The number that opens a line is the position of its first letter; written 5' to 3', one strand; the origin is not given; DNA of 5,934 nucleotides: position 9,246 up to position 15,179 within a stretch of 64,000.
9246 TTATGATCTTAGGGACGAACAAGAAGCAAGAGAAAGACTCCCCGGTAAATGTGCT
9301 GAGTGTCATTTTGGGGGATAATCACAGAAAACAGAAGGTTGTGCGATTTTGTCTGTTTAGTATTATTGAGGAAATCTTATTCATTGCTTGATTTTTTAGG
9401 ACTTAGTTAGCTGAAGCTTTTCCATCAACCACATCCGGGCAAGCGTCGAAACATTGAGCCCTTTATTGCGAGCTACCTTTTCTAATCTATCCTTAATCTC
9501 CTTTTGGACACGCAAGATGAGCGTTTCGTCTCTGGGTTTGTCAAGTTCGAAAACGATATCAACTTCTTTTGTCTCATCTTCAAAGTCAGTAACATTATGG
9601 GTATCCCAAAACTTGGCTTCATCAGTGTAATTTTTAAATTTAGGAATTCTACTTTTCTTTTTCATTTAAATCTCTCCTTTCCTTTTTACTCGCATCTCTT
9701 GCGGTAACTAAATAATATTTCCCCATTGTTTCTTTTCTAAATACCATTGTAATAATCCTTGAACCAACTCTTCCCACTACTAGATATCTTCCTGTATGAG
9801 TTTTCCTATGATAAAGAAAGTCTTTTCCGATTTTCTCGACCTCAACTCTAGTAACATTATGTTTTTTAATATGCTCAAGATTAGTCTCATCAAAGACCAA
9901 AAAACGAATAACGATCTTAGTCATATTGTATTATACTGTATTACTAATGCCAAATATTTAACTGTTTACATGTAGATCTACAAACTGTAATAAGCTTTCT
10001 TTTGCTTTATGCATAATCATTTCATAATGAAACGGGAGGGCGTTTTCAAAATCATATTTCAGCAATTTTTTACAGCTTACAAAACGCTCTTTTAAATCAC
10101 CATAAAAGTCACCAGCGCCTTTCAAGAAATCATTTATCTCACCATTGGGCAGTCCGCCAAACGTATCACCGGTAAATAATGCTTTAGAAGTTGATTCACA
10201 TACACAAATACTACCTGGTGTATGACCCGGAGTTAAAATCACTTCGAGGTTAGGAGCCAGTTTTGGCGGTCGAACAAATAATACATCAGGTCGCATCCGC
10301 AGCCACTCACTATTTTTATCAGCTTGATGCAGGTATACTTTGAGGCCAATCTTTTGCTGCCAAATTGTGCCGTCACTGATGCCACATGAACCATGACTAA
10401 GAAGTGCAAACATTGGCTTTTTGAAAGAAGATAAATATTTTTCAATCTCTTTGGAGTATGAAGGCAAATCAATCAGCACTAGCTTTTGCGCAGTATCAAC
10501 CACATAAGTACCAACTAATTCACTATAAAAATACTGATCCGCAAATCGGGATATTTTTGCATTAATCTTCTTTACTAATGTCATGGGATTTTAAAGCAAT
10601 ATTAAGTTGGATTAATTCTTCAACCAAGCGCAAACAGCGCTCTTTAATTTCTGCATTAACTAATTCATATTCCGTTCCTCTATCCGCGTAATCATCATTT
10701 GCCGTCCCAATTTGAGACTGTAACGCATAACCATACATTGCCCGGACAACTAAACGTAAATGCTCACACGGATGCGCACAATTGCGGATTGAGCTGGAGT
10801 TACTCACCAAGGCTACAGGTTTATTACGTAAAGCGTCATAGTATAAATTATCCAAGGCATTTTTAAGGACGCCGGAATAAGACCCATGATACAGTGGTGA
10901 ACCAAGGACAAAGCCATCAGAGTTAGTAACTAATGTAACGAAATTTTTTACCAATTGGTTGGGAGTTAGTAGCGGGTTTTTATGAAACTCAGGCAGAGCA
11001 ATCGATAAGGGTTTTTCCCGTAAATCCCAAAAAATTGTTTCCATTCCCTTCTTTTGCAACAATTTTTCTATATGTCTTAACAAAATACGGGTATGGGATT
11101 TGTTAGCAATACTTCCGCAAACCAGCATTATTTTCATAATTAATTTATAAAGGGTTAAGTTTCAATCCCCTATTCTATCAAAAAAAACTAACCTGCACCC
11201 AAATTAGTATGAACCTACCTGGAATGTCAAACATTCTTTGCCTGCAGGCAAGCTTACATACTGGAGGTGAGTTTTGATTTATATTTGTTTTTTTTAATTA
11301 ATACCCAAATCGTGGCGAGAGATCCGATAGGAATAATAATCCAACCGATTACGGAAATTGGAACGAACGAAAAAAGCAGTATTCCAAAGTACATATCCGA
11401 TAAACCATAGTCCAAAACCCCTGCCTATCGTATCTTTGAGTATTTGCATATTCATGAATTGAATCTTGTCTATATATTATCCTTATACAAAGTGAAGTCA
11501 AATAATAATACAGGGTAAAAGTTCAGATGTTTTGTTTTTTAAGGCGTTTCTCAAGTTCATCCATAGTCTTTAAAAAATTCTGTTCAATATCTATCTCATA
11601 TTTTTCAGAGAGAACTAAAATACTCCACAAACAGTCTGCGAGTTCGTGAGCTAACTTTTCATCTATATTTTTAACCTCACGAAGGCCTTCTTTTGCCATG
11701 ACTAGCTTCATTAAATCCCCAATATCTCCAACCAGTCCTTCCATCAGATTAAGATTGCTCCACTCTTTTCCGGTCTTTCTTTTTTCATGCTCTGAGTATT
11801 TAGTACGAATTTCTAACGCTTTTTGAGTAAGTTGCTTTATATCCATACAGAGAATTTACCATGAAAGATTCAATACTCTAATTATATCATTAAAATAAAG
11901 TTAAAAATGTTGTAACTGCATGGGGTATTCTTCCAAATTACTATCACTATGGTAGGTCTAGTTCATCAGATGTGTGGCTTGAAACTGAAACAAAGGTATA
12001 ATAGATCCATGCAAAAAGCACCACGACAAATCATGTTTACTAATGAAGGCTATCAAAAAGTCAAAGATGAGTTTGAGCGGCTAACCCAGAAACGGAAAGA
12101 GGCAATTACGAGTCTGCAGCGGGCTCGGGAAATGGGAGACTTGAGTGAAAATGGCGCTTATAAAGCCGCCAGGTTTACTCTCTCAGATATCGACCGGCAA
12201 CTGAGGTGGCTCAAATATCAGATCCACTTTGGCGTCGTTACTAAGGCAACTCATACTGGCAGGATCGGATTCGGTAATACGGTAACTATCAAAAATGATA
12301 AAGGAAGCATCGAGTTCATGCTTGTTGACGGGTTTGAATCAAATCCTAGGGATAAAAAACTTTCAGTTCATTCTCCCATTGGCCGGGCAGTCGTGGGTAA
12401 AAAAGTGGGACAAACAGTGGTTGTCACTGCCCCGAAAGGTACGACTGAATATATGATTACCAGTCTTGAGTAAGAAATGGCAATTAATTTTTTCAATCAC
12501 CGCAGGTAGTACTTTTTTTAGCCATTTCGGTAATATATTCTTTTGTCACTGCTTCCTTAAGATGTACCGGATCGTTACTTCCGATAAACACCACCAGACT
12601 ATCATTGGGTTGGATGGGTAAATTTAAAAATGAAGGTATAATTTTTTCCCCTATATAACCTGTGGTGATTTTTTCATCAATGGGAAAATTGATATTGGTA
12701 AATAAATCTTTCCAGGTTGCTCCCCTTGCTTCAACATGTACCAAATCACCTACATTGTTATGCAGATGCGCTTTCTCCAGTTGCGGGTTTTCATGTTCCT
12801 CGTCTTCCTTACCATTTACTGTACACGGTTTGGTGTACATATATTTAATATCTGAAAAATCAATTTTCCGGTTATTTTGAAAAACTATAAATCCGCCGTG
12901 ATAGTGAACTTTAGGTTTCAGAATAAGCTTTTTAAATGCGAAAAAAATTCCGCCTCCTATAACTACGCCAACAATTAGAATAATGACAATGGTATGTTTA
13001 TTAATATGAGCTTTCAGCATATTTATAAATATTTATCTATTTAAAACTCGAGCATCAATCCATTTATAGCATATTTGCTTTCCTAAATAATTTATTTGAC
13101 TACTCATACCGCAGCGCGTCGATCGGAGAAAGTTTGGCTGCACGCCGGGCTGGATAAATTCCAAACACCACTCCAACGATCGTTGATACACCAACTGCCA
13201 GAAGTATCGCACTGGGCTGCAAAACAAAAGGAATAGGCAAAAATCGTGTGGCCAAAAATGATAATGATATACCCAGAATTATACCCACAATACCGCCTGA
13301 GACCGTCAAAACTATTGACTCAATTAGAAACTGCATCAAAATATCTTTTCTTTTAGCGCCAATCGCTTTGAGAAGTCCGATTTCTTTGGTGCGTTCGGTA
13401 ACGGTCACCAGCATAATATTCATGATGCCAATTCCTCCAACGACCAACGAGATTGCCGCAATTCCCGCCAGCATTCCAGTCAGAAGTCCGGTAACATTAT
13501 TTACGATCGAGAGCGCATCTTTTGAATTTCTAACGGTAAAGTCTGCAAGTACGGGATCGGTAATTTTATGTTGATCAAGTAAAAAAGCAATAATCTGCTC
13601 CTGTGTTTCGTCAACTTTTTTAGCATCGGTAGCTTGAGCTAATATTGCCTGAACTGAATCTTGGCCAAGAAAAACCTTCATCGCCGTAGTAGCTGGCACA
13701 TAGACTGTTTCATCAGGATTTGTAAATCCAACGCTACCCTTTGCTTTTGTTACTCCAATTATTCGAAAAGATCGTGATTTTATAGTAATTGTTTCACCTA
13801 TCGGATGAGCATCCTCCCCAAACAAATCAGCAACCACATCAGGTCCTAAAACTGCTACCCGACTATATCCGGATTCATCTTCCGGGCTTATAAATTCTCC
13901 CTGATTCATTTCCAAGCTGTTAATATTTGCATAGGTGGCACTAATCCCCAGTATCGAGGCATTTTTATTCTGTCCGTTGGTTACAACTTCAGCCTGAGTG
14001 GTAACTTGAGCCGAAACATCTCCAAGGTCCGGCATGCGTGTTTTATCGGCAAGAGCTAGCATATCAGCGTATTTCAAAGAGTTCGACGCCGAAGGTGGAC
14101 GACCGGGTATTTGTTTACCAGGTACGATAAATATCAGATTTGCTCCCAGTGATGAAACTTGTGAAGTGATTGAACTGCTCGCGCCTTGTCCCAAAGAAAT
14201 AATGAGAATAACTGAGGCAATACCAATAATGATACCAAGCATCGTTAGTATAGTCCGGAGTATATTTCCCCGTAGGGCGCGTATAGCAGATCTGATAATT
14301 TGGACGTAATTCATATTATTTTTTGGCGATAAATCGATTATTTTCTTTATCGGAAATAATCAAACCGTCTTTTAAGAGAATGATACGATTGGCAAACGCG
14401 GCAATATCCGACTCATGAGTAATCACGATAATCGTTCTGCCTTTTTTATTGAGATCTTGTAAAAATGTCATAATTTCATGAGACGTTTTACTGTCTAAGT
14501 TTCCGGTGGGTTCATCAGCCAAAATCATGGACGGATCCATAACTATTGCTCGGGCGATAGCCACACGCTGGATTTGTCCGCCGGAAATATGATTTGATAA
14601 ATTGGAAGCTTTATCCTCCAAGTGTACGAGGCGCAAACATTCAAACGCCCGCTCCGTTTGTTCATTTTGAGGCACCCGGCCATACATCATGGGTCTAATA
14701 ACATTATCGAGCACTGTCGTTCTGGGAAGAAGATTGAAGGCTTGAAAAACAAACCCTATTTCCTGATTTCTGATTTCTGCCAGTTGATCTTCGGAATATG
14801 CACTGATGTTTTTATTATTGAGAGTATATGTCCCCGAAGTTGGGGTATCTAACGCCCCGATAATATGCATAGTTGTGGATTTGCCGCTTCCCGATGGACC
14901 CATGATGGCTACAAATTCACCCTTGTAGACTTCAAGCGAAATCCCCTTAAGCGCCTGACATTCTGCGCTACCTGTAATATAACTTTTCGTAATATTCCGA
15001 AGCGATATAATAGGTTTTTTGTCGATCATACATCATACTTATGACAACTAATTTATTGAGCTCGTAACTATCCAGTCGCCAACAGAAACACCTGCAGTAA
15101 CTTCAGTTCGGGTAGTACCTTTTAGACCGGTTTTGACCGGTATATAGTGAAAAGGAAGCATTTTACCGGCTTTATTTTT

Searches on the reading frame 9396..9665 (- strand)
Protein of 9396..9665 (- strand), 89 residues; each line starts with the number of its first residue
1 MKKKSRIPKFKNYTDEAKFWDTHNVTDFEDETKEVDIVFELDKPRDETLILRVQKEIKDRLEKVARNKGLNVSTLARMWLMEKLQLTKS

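Call 8: search_protein_families(library=pfam, proteins=[window:9396-9665:-], max_evalue=0.01)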
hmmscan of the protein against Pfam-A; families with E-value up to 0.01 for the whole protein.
window:9396-9665:- (89 aa): 3 families
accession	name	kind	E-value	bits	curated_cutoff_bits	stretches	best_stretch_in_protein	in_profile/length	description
PF12441.14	CopG_antitoxin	-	6.3e-13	49.7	28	1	6-82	2-78/79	CopG antitoxin of type II toxin-antitoxin system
PF21983.2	NikA-like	-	0.002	18.6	27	1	44-82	2-40/72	Mobilization protein NikA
PF19807.5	DUF6290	-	0.0032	18.1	27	1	49-84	4-39/72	Family of unknown function (DUF6290)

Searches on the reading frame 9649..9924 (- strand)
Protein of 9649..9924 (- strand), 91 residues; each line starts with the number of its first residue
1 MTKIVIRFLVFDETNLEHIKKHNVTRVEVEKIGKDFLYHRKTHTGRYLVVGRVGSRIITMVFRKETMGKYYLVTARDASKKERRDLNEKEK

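Call 8: search_protein_families(library=pfam, proteins=[window:9649-9924:-], max_evalue=0.01)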
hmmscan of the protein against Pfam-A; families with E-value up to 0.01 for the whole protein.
window:9649-9924:- (91 aa): 1 family
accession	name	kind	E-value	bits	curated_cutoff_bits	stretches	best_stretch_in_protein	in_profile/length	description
PF04365.19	BrnT_toxin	-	3.7e-06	27.6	34.5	1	12-82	2-77/77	Ribonuclease toxin, BrnT, of type II toxin-antitoxin system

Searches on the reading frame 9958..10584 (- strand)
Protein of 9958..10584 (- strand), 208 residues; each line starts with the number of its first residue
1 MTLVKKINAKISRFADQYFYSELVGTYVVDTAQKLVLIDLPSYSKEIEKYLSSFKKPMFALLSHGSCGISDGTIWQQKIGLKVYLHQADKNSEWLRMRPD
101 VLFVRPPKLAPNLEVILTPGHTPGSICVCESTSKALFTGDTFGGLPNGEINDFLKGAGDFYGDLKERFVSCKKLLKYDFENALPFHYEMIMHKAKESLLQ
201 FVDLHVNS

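Call 8: search_protein_families(library=pfam, proteins=[window:9958-10584:-], max_evalue=0.01)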
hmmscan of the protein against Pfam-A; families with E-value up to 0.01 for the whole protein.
window:9958-10584:- (208 aa): 2 families
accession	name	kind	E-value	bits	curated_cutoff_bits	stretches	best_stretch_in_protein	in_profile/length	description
PF00753.33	Lactamase_B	-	1.1e-06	29.1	22.7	1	113-169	122-178/196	Metallo-beta-lactamase superfamily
PF19583.5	ODP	-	0.0014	19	27.2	1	113-183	107-182/194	ODP family beta lactamase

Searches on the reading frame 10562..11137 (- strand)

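Call 8: search_protein_families(library=pfam, proteins=[window:10562-11137:-], max_evalue=0.01)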
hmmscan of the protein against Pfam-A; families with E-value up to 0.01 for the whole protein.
window:10562-11137:- (191 aa): 2 families
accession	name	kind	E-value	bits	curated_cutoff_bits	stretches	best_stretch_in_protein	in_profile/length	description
PF03358.20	FMN_red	-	3.2e-31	108.4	24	1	1-142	1-144/152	NADPH-dependent FMN reductase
PF02525.22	Flavodoxin_2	-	5.6e-06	26.6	27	1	1-98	1-103/198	Flavodoxin-like fold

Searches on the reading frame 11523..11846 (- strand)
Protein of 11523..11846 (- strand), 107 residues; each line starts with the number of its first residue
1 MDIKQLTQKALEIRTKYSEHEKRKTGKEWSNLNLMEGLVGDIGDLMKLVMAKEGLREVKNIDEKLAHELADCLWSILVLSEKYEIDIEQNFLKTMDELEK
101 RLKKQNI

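Call 25: search_protein_families(library=pfam, proteins=[window:11523-11846:-], max_evalue=0.001)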
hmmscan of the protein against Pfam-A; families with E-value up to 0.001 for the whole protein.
window:11523-11846:- (107 aa): 1 family
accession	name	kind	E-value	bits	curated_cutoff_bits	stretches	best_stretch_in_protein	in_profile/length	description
PF03819.22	MazG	-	9.4e-06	26.3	22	1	51-103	23-71/74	MazG nucleotide pyrophosphohydrolase domain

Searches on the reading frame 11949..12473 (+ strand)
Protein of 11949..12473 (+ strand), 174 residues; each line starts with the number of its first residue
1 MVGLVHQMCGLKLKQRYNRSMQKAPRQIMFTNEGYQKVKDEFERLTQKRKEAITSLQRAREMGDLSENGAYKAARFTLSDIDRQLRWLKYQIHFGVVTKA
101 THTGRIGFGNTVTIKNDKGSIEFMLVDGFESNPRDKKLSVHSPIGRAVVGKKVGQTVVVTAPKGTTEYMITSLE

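Call 25: search_protein_families(library=pfam, proteins=[window:11949-12473:+], max_evalue=0.001)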
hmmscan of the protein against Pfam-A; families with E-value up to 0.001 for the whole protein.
window:11949-12473:+ (174 aa): 2 families
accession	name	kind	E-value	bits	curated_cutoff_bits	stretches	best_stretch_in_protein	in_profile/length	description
PF01272.25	GreA_GreB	-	2.9e-19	69.2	26.9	1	103-173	3-75/77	Transcription elongation factor, GreA/GreB, C-term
PF03449.20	GreA_GreB_N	-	3.8e-17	62.7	24.5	1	29-92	2-66/71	Transcription elongation factor, N-terminal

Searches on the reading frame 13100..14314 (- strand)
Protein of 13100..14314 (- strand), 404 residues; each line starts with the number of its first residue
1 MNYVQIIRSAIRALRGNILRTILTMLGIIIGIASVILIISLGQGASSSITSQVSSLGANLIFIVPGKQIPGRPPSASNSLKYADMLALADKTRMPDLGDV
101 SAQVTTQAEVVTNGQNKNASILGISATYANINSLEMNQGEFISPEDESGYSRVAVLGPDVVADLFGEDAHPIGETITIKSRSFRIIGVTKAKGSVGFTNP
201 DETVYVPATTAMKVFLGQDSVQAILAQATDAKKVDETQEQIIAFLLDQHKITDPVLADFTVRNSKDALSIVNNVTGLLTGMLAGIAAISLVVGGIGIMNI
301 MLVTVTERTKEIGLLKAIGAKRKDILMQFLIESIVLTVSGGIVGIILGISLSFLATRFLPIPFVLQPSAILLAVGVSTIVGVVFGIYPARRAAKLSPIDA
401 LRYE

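Call 25: search_protein_families(library=pfam, proteins=[window:13100-14314:-], max_evalue=0.001)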
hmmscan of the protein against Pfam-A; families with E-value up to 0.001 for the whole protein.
window:13100-14314:- (404 aa): 2 families
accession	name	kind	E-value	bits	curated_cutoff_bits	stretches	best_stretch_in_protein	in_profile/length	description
PF12704.14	MacB_PCD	-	2.7e-45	155.6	27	1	21-242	1-205/207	MacB-like periplasmic core domain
PF02687.27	FtsX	-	8.3e-22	77.9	25.5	1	285-397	3-120/120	FtsX-like permease C-terminal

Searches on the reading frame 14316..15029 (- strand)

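Call 25: search_protein_families(library=pfam, proteins=[window:14316-15029:-], max_evalue=0.001)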
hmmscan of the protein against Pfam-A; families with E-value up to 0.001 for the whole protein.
window:14316-15029:- (237 aa): 3 families
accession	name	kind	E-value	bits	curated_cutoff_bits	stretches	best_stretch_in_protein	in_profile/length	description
PF00005.33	ABC_tran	-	2.1e-34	119.5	25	1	27-175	1-136/137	ABC transporter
PF02463.25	SMC_N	-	6.8e-06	26.1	40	0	37-217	24-209/220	RecF/RecN/SMC N terminal domain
PF13304.12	AAA_21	-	8.6e-05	23.2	27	0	132-206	222-299/304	AAA domain, putative AbiEii toxin, Type IV TA system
